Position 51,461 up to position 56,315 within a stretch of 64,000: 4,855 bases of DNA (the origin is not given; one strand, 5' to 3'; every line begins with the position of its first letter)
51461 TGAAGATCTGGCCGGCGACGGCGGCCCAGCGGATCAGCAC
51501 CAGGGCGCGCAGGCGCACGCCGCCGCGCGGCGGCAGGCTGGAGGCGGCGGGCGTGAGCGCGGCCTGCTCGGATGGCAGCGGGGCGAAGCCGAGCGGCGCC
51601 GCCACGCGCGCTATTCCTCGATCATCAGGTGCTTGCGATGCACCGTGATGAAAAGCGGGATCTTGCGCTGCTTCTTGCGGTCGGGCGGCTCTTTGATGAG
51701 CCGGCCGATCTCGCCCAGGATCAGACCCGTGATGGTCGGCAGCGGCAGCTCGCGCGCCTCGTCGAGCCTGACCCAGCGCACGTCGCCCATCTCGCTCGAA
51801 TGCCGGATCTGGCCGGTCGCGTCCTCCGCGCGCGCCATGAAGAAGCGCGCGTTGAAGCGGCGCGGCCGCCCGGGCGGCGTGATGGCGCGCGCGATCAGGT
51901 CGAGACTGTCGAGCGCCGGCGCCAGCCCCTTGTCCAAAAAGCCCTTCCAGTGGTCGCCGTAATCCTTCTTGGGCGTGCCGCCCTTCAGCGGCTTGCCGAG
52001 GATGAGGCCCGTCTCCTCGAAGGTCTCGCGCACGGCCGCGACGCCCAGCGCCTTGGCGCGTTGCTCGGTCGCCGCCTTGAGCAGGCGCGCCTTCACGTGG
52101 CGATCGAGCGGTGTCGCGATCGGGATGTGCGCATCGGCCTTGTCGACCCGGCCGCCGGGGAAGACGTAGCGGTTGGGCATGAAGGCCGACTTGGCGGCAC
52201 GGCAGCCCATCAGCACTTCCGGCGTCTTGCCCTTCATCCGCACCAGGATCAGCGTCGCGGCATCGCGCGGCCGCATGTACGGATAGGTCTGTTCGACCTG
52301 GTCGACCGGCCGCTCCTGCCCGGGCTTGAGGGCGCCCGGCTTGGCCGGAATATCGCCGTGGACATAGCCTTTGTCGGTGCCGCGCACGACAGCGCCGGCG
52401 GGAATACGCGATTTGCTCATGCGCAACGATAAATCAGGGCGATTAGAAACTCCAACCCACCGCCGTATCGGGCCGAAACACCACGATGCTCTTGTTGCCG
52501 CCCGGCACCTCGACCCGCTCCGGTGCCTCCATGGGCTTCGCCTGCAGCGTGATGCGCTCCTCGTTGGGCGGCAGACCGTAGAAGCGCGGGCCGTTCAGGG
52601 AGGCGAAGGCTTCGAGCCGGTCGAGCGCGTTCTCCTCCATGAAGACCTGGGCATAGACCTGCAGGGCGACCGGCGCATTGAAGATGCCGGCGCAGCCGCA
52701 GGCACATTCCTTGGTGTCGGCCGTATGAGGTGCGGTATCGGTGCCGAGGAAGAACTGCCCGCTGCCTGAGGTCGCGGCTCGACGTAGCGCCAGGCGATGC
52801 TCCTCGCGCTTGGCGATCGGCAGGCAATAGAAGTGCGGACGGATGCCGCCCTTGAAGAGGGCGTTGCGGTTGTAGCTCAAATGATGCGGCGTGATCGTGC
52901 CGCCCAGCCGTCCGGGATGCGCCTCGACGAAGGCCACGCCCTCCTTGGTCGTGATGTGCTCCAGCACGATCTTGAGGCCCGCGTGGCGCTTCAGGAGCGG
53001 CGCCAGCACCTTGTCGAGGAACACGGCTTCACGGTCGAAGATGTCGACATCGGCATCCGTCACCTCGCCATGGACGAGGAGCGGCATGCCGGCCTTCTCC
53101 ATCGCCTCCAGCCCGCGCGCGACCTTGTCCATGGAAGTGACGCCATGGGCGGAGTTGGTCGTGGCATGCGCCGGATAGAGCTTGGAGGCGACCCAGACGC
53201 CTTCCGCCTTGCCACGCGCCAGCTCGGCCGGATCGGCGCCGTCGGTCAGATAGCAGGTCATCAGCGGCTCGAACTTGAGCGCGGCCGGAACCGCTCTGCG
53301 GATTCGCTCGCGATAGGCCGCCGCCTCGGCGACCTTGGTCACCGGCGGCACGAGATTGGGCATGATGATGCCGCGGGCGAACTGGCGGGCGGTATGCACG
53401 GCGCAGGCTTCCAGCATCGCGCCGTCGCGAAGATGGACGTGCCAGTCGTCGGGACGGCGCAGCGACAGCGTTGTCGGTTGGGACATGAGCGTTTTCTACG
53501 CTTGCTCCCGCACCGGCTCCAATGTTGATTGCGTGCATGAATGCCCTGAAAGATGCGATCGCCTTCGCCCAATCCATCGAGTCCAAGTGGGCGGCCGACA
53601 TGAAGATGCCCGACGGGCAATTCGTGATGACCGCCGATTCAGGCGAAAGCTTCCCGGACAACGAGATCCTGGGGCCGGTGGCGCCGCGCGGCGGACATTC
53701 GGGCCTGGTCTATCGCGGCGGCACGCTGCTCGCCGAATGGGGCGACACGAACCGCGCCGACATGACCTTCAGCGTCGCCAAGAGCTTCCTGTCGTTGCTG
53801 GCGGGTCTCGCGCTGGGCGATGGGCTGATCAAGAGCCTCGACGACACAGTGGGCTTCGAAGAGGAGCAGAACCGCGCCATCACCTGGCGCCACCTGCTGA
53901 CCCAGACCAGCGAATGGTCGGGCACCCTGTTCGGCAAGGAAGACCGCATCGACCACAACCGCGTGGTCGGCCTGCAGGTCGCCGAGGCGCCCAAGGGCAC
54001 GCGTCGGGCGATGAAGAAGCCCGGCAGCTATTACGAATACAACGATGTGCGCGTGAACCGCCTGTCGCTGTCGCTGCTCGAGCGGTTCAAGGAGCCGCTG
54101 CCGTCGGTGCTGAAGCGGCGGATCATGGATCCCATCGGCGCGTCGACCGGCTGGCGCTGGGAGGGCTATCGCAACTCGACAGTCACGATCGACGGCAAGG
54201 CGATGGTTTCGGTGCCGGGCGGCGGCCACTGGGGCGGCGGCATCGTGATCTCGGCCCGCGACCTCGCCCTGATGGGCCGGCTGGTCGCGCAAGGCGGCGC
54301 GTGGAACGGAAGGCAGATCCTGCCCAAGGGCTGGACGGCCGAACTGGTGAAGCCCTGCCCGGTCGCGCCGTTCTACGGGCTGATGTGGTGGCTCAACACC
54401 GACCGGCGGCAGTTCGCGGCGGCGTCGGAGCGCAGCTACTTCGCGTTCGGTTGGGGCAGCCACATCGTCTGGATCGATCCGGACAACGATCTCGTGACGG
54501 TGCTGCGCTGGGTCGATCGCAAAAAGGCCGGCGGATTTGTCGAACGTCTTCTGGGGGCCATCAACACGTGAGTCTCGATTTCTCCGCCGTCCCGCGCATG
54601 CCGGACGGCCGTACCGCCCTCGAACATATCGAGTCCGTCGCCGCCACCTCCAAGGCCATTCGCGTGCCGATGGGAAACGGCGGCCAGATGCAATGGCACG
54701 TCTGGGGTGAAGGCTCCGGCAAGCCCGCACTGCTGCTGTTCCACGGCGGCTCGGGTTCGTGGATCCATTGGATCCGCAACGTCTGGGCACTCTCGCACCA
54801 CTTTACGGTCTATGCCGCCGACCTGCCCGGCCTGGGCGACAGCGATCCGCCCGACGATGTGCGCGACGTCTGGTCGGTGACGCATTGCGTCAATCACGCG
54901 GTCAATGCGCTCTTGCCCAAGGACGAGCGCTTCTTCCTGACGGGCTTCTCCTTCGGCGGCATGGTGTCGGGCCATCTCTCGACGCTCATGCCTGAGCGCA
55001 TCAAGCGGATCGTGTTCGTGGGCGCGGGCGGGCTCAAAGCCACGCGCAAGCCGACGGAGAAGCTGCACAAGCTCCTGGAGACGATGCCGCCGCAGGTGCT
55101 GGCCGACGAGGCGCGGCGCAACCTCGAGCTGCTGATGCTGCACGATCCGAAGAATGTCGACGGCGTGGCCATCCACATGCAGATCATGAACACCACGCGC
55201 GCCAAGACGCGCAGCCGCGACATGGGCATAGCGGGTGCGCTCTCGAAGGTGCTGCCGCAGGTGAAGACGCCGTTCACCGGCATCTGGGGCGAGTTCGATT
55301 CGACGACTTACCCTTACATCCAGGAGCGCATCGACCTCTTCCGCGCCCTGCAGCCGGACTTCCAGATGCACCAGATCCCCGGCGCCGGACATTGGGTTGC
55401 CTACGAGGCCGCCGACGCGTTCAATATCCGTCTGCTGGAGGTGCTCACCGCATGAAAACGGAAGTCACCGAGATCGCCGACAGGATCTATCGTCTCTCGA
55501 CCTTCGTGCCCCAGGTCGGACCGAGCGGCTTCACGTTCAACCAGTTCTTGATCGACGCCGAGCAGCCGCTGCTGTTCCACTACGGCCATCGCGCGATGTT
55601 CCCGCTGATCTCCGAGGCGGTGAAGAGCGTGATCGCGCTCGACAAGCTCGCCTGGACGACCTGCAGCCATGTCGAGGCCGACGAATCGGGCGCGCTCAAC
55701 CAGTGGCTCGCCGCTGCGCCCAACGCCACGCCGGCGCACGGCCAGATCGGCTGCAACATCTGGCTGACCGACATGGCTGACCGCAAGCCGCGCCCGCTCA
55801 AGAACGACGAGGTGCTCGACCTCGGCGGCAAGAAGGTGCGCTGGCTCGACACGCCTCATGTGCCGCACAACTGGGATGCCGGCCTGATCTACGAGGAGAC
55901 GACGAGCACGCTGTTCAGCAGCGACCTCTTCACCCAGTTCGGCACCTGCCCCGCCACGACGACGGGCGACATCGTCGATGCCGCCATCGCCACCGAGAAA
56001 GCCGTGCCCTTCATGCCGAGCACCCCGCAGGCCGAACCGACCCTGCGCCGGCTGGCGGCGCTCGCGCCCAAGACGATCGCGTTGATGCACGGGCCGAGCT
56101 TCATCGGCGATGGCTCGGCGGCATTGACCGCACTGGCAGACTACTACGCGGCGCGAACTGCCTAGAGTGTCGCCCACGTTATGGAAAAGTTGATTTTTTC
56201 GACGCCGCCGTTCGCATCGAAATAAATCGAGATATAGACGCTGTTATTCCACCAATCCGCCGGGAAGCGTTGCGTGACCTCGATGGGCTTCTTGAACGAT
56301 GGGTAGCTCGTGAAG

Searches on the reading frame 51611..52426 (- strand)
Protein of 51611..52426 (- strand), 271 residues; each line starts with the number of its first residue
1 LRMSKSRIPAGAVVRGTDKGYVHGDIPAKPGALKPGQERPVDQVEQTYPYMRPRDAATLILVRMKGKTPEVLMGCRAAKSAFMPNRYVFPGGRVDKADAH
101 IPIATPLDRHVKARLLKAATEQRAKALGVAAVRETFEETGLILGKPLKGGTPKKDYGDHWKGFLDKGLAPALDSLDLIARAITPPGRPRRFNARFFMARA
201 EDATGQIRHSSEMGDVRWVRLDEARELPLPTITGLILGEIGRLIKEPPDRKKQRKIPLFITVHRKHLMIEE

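Call 76: search_protein_families(library=pfam, proteins=[window:51611-52426:-], max_evalue=0.0001)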
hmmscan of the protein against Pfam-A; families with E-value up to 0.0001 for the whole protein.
window:51611-52426:- (271 aa): 1 family
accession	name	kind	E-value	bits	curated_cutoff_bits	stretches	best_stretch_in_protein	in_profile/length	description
PF00293.34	NUDIX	-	2.9e-09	37.5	21.1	0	128-226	45-120/134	NUDIX domain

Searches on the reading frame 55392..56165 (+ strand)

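Call 76: search_protein_families(library=pfam, proteins=[window:55392-56165:+], max_evalue=0.0001)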
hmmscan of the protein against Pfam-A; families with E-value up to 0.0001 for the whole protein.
window:55392-56165:+ (257 aa): 1 family
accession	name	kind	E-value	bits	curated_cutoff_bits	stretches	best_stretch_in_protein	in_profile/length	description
PF19583.5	ODP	-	4.2e-11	43.5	27.2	1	48-234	2-194/194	ODP family beta lactamase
